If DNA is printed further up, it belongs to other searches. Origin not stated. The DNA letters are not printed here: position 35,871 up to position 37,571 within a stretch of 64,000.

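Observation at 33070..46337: hdrA-hdrA'-lpd-gcvH-mvhD-hdrL-mvhD(Sec)-metV-metF-hdrC-hdrB: a MetFV/Hdr electron-bifurcation locus with an embedded lipoyl-carrier/E3 pair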

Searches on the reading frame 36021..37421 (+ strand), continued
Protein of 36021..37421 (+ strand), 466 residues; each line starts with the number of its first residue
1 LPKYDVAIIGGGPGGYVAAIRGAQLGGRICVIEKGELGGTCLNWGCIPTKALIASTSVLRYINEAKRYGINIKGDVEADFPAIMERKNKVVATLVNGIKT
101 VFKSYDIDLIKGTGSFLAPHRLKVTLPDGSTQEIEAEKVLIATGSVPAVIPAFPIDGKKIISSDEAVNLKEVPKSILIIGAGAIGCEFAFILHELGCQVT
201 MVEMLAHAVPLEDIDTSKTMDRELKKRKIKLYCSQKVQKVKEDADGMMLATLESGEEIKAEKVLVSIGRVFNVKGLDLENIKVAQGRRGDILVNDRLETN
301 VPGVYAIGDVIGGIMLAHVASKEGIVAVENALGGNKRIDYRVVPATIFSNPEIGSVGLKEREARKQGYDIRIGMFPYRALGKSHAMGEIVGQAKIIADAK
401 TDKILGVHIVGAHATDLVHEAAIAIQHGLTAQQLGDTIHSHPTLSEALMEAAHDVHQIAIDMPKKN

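Call 41: find_encoding_contigs(protein=P0131, flank=10000, max_places=2)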
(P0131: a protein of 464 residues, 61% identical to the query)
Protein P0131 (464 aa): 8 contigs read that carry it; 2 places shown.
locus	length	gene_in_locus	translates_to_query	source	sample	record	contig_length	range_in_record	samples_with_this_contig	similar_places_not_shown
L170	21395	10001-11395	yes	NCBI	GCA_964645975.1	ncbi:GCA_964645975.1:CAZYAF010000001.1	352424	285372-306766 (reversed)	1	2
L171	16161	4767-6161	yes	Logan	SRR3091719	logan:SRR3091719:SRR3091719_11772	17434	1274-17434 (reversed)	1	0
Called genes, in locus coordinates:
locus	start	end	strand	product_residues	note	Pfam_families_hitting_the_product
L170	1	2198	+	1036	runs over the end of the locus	PF00873:ACR_tran, PF03176:MMPL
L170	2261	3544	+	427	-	PF00884:Sulfatase, PF01663:Phosphodiest, PF16347:SGSH_C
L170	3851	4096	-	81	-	PF02954:HTH_8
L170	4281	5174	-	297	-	PF01259:SAICAR_synt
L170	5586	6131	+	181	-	PF13534:Fer4_17, PF12838:Fer4_7 (weak), PF13183:Fer4_8, PF13187:Fer4_9, PF13237:Fer4_10 (weak)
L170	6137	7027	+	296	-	PF02754:CCG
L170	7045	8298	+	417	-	PF01266:DAO (weak), PF12831:FAD_oxidored (weak), PF13450:NAD_binding_8 (weak), PF00037:Fer4 (faint), PF13484:Fer4_16 (faint), PF12838:Fer4_7 (weak), PF07992:Pyr_redox_2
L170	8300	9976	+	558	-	PF01266:DAO (weak), PF01494:FAD_binding_3 (weak), PF07992:Pyr_redox_2, PF12838:Fer4_7 (faint), PF00037:Fer4 (faint), PF12837:Fer4_6 (faint), PF13187:Fer4_9 (faint), PF14697:Fer4_21 (weak), +1 more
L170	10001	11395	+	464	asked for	PF00890:FAD_binding_2 (faint), PF01134:GIDA (weak), PF01494:FAD_binding_3 (faint), PF07992:Pyr_redox_2, PF12831:FAD_oxidored (weak), PF13738:Pyr_redox_3, PF00070:Pyr_redox, PF02852:Pyr_redox_dim, +2 more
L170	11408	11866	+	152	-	PF02662:FlpD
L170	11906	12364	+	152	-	PF13237:Fer4_10 (weak), PF00037:Fer4 (faint), PF12800:Fer4_4 (faint), PF12838:Fer4_7 (faint), PF13183:Fer4_8, PF13187:Fer4_9, PF13534:Fer4_17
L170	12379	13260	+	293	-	PF02754:CCG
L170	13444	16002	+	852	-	PF14691:Fer4_20, PF01946:Thi4 (weak), PF01266:DAO (weak), PF01593:Amino_oxidase (faint), PF07992:Pyr_redox_2, PF13450:NAD_binding_8, PF13738:Pyr_redox_3 (weak), PF00070:Pyr_redox (weak), +1 more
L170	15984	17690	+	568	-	PF00890:FAD_binding_2 (weak), PF01134:GIDA (faint), PF07992:Pyr_redox_2, PF12831:FAD_oxidored (weak), PF13450:NAD_binding_8 (weak), PF14697:Fer4_21 (weak), PF12838:Fer4_7, PF13187:Fer4_9 (weak), +5 more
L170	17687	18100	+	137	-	PF02662:FlpD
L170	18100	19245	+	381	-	PF13183:Fer4_8, PF13187:Fer4_9 (weak), PF13534:Fer4_17, PF02754:CCG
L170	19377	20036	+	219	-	PF02662:FlpD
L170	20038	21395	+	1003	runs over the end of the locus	PF00037:Fer4, PF12838:Fer4_7, PF13187:Fer4_9, PF13484:Fer4_16 (weak), PF00890:FAD_binding_2, PF07992:Pyr_redox_2, PF12831:FAD_oxidored, PF13450:NAD_binding_8, +17 more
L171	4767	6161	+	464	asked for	PF00890:FAD_binding_2 (faint), PF01134:GIDA (weak), PF01494:FAD_binding_3 (faint), PF07992:Pyr_redox_2, PF12831:FAD_oxidored (weak), PF13738:Pyr_redox_3, PF00070:Pyr_redox, PF02852:Pyr_redox_dim, +2 more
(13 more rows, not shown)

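Call 57: find_homologous_proteins(query=L170:20038-21393:+, max_evalue=1e-40)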
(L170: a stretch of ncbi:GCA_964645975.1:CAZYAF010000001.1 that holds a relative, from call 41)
Query L170:20038-21393:+ (452 aa): 7938 proteins with E <= 1e-40 among 8000 candidates; the best 120 are listed.
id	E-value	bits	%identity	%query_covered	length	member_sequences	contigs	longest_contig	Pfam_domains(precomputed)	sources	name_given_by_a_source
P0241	3.4e-207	707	61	99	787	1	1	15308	PF14697.12,PF13450.13,PF07992.21,PF12837.13,PF00070.34,PF03486.21,PF13484.12,PF12838.13,PF05834.19,PF01134.29,PF01494.26,PF12831.14,PF01946.24,PF01266.31,PF01593.31,PF12797.13,PF00890.31,PF00037.33,PF13738.13,PF01262.28,PF13187.12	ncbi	ncbi:MAG: FAD-dependent oxidoreductase, partial [Anaerolineae bacterium]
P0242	9.4e-195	666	60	95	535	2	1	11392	PF01266.31,PF12797.13,PF13450.13,PF00890.31,PF07992.21,PF00037.33,PF12838.13,PF13459.12,PF13237.12,PF13187.12,PF12831.14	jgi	-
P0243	1.2e-186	639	58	96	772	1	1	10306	PF14697.12,PF13450.13,PF07992.21,PF12837.13,PF00070.34,PF03486.21,PF13484.12,PF12838.13,PF13454.13,PF13459.12,PF01134.29,PF01494.26,PF12831.14,PF01946.24,PF01266.31,PF12797.13,PF00890.31,PF00037.33,PF13738.13,PF01262.28,PF25160.2,PF13237.12,PF13187.12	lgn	-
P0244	5.2e-186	637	57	96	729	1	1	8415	PF14697.12,PF13450.13,PF07992.21,PF12837.13,PF00070.34,PF03486.21,PF13484.12,PF12838.13,PF13454.13,PF01134.29,PF01494.26,PF12831.14,PF01946.24,PF01266.31,PF01593.31,PF12797.13,PF00890.31,PF00037.33,PF13738.13,PF01262.28,PF25160.2,PF13237.12,PF13183.12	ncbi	ncbi:MAG: FAD-dependent oxidoreductase, partial [Candidatus Bathyarchaeia archaeon]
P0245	1.9e-185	635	58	100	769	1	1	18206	PF14697.12,PF13450.13,PF07992.21,PF12837.13,PF00070.34,PF03486.21,PF13484.12,PF12838.13,PF13454.13,PF13459.12,PF01134.29,PF01494.26,PF12831.14,PF01946.24,PF01266.31,PF12797.13,PF00890.31,PF00037.33,PF13738.13,PF01262.28,PF25160.2,PF13237.12,PF13187.12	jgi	jgi:heterodisulfide reductase subunit A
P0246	2.5e-183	628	55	98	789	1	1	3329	PF13450.13,PF07992.21,PF12837.13,PF00070.34,PF03486.21,PF12838.13,PF01134.29,PF12831.14,PF01266.31,PF12797.13,PF00890.31,PF00037.33,PF13738.13,PF13237.12,PF13187.12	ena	-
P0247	1.4e-182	626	54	99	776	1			PF14697.12,PF13450.13,PF07992.21,PF12837.13,PF00070.34,PF03486.21,PF12838.13,PF13454.13,PF01134.29,PF01494.26,PF12831.14,PF01266.31,PF12797.13,PF00890.31,PF00037.33,PF13738.13,PF01262.28,PF13237.12,PF13187.12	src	-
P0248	2.3e-182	625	55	96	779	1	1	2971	PF13450.13,PF07992.21,PF00070.34,PF03486.21,PF12838.13,PF13454.13,PF01134.29,PF01494.26,PF12831.14,PF01946.24,PF01266.31,PF12797.13,PF00890.31,PF00037.33,PF13738.13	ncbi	ncbi:MAG: FAD-dependent oxidoreductase, partial [Candidatus Bathyarchaeia archaeon]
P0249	3.1e-181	621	57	99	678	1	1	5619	PF14697.12,PF13450.13,PF07992.21,PF12837.13,PF00070.34,PF03486.21,PF13484.12,PF12838.13,PF13454.13,PF01134.29,PF01494.26,PF12831.14,PF01946.24,PF01266.31,PF01593.31,PF12797.13,PF00890.31,PF00037.33,PF13738.13,PF01262.28,PF13237.12,PF13187.12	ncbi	ncbi:MAG: FAD-dependent oxidoreductase, partial [Candidatus Bathyarchaeia archaeon]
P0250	9.5e-181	620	59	95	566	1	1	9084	PF14697.12,PF07992.21,PF12837.13,PF12838.13,PF13459.12,PF12831.14,PF01266.31,PF12797.13,PF00037.33,PF13738.13,PF13237.12,PF13187.12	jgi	jgi:heterodisulfide reductase subunit A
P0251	3.3e-180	618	56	96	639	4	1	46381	PF14697.12,PF13450.13,PF07992.21,PF12837.13,PF00070.34,PF03486.21,PF13484.12,PF12838.13,PF13454.13,PF13459.12,PF01134.29,PF01494.26,PF12831.14,PF01946.24,PF01266.31,PF01593.31,PF12797.13,PF00890.31,PF00037.33,PF13738.13,PF01262.28,PF13237.12,PF13187.12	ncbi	ncbi:MAG: FAD-dependent oxidoreductase, partial [Candidatus Bathyarchaeia archaeon]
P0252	4.6e-178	611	55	96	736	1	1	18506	PF14697.12,PF13450.13,PF07992.21,PF12837.13,PF00070.34,PF03486.21,PF12838.13,PF13454.13,PF01134.29,PF01494.26,PF12831.14,PF01946.24,PF01266.31,PF01593.31,PF12797.13,PF00890.31,PF00037.33,PF13738.13,PF01262.28,PF25160.2,PF13237.12,PF13187.12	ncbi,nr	ncbi:MAG TPA: FAD-dependent oxidoreductase, partial [Acidobacteriota bacterium]|nr:FAD-dependent oxi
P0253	7.0e-178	610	58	96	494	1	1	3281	PF14697.12,PF13450.13,PF07992.21,PF12837.13,PF13484.12,PF12838.13,PF13459.12,PF12831.14,PF12797.13,PF00037.33,PF25160.2,PF13237.12,PF13187.12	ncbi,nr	ncbi:FAD-dependent oxidoreductase, partial [Candidatus Bathyarchaeota archaeon]|nr:FAD-dependent oxi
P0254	7.1e-177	607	58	99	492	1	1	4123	PF14697.12,PF13450.13,PF07992.21,PF12837.13,PF13484.12,PF12838.13,PF12831.14,PF12797.13,PF00890.31,PF00037.33,PF13738.13,PF13237.12,PF13183.12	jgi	-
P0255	3.5e-176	605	55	96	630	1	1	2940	PF13450.13,PF07992.21,PF12837.13,PF00070.34,PF03486.21,PF13484.12,PF12838.13,PF01134.29,PF12831.14,PF01266.31,PF12797.13,PF00890.31,PF00037.33,PF13237.12,PF13183.12,PF13187.12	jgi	jgi:heterodisulfide reductase subunit A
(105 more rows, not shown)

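Call 58: find_encoding_contigs(protein=P0126, flank=9000, max_places=1)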
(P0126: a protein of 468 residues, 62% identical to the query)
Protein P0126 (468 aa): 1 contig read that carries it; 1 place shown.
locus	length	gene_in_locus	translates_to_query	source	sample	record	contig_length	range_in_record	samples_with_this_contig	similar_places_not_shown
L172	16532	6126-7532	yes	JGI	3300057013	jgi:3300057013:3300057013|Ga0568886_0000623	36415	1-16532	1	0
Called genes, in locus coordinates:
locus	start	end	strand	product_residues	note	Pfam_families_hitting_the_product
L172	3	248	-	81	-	PF02954:HTH_8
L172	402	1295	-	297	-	PF01259:SAICAR_synt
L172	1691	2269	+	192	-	PF13534:Fer4_17, PF13183:Fer4_8, PF13187:Fer4_9, PF13237:Fer4_10 (weak), PF12838:Fer4_7 (weak)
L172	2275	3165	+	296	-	PF02754:CCG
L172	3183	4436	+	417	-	PF00890:FAD_binding_2 (weak), PF01266:DAO (weak), PF12831:FAD_oxidored (weak), PF13450:NAD_binding_8 (weak), PF13738:Pyr_redox_3 (faint), PF00037:Fer4 (faint), PF12838:Fer4_7 (faint), PF07992:Pyr_redox_2, +1 more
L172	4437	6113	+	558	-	PF13738:Pyr_redox_3 (weak), PF00070:Pyr_redox (faint), PF01266:DAO (weak), PF01494:FAD_binding_3 (weak), PF07992:Pyr_redox_2, PF13450:NAD_binding_8 (faint), PF12838:Fer4_7 (faint), PF14697:Fer4_21 (weak), +3 more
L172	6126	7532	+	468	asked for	PF00890:FAD_binding_2 (weak), PF03486:HI0933_like (faint), PF07992:Pyr_redox_2, PF12831:FAD_oxidored (weak), PF13450:NAD_binding_8 (faint), PF13738:Pyr_redox_3, PF00070:Pyr_redox, PF02852:Pyr_redox_dim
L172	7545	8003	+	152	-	PF02662:FlpD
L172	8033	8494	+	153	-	PF13183:Fer4_8, PF13237:Fer4_10 (weak), PF12838:Fer4_7 (weak), PF13187:Fer4_9, PF13534:Fer4_17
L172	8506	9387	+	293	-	PF02754:CCG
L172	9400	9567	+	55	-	PF01262:AlaDh_PNT_C (weak), PF01494:FAD_binding_3 (weak), PF01946:Thi4 (weak), PF00890:FAD_binding_2, PF01266:DAO, PF07992:Pyr_redox_2, PF12831:FAD_oxidored, PF13450:NAD_binding_8, +2 more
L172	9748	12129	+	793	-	PF14691:Fer4_20, PF01946:Thi4, PF01266:DAO (weak), PF07992:Pyr_redox_2, PF13450:NAD_binding_8, PF13738:Pyr_redox_3, PF00070:Pyr_redox (weak), PF07992:Pyr_redox_2 (weak), +3 more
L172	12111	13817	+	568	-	PF00890:FAD_binding_2 (weak), PF07992:Pyr_redox_2, PF12831:FAD_oxidored, PF13450:NAD_binding_8, PF12837:Fer4_6 (weak), PF14697:Fer4_21 (weak), PF12838:Fer4_7, PF13187:Fer4_9 (weak), +5 more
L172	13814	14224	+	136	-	PF02662:FlpD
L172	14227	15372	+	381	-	PF13183:Fer4_8, PF13237:Fer4_10 (weak), PF13534:Fer4_17, PF02754:CCG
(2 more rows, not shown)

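Call 59: find_encoding_contigs(protein=P0135, flank=9000, max_places=1)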
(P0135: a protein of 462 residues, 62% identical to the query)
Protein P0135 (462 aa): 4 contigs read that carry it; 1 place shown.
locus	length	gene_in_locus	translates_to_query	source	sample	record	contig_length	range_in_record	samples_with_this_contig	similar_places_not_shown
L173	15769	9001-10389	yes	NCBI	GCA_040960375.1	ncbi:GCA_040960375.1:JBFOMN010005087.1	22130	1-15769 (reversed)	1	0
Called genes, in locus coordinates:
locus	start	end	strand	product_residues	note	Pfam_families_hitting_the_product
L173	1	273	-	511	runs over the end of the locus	PF20154:LNT_N, PF00795:CN_hydrolase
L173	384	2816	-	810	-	PF02861:Clp_N, PF13191:AAA_16 (weak), PF00004:AAA, PF17871:AAA_lid_9, PF00004:AAA, PF07724:AAA_2, PF07728:AAA_5, PF10431:ClpB_D2-small, +7 more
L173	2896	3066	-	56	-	-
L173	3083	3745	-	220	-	PF08241:Methyltransf_11, PF08242:Methyltransf_12 (faint), PF13649:Methyltransf_25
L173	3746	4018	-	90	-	-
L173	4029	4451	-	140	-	PF13686:DrsE_2 (weak)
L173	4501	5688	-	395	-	PF07992:Pyr_redox_2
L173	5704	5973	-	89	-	PF04077:DsrH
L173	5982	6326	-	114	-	PF02635:DsrE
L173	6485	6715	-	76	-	PF02635:DsrE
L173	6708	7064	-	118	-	PF12840:HTH_20 (weak), PF01022:HTH_5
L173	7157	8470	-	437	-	PF01590:GAF, PF13185:GAF_2, PF13492:GAF_3, PF13487:HD_5, PF01966:HD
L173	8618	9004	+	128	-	PF01597:GCV_H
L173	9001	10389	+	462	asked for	PF00890:FAD_binding_2 (faint), PF01134:GIDA (weak), PF07992:Pyr_redox_2, PF12831:FAD_oxidored (weak), PF13738:Pyr_redox_3, PF00070:Pyr_redox, PF02737:3HCDH_N (weak), PF02852:Pyr_redox_dim, +3 more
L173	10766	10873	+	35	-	-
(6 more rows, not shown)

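Call 60: find_encoding_contigs(protein=P0190, flank=9000, max_places=1)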
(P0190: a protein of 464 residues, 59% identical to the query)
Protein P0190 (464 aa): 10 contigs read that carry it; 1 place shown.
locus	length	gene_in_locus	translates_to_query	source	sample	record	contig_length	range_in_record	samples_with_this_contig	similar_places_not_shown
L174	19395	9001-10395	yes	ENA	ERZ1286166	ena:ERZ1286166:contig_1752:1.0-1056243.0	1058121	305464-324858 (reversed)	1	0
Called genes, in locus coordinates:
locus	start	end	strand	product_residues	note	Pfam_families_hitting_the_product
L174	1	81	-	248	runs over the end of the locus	PF03167:UDG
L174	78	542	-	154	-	-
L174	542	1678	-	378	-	PF12950:TaqI_C, PF02661:Fic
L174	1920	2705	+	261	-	PF12762:DDE_Tnp_IS1595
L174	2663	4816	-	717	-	PF02384:N6_Mtase (faint), PF20473:MmeI_Mtase (weak), PF07669:Eco57I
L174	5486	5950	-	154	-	-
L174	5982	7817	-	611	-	PF06480:FtsH_ext, PF00004:AAA, PF17862:AAA_lid_3, PF01434:Peptidase_M41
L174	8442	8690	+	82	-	PF01609:DDE_Tnp_1 (weak)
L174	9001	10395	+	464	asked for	PF01134:GIDA (weak), PF01266:DAO (faint), PF01494:FAD_binding_3 (faint), PF07992:Pyr_redox_2, PF13738:Pyr_redox_3, PF00070:Pyr_redox, PF02737:3HCDH_N (weak), PF02852:Pyr_redox_dim, +2 more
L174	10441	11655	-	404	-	PF00696:AA_kinase, PF01842:ACT, PF22468:ACT_9, PF13840:ACT_7, PF22468:ACT_9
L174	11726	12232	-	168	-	PF02367:TsaE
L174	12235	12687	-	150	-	PF00571:CBS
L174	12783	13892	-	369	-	PF03853:YjeF_N, PF01256:Carb_kinase, PF02110:HK (weak)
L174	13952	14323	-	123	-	PF03853:YjeF_N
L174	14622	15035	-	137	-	PF01814:Hemerythrin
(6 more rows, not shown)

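Call 66: list_cluster_members(proteins=[P0131, P0135, P0001, P0121, P0125, P0002])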
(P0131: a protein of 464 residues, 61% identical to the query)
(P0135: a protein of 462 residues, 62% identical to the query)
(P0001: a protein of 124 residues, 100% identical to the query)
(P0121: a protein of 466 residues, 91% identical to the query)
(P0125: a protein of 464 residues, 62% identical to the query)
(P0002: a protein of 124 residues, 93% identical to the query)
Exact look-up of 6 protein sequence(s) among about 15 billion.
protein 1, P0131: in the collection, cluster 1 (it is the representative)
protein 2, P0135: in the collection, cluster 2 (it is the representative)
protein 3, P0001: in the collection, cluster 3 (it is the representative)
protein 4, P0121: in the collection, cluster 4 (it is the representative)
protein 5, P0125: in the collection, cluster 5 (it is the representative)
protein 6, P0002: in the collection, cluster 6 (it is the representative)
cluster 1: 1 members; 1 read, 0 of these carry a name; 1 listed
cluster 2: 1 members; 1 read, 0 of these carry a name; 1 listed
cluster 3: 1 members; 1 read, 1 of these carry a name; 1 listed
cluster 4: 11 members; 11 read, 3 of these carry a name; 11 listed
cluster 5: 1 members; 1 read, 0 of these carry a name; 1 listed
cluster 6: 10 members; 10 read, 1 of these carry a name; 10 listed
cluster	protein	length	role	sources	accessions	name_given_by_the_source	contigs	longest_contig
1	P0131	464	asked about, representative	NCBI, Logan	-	-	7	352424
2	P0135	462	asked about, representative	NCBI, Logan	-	-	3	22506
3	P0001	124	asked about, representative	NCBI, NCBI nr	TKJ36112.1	glycine cleavage system protein H [bacterium (candidate division B38) B3_B38] | MAG: glycine cleavage system protein H [bacterium (candidate division B38) B3_B38]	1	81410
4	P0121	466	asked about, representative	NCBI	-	-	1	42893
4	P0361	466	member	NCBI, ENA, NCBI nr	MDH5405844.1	MAG: dihydrolipoyl dehydrogenase [Candidatus Aminicenantes bacterium] | dihydrolipoyl dehydrogenase [Candidatus Aminicenantes bacterium]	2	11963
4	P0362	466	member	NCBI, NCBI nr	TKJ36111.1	dihydrolipoyl dehydrogenase [bacterium (candidate division B38) B3_B38] | MAG: dihydrolipoyl dehydrogenase [bacterium (candidate division B38) B3_B38]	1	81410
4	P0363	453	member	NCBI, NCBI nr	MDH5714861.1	MAG: dihydrolipoyl dehydrogenase, partial [Candidatus Aminicenantes bacterium] | dihydrolipoyl dehydrogenase [Candidatus Aminicenantes bacterium]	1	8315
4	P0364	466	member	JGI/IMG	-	-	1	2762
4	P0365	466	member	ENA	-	-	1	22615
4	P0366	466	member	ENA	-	-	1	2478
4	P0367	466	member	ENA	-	-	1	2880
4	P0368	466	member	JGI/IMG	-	-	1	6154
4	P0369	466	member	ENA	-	-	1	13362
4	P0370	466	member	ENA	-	-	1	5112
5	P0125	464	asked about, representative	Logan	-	-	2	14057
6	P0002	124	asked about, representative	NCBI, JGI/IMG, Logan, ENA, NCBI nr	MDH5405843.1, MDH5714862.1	MAG: glycine cleavage system protein GcvH [Candidatus Aminicenantes bacterium] | glycine cleavage system protein GcvH [Candidatus Aminicenantes bacterium]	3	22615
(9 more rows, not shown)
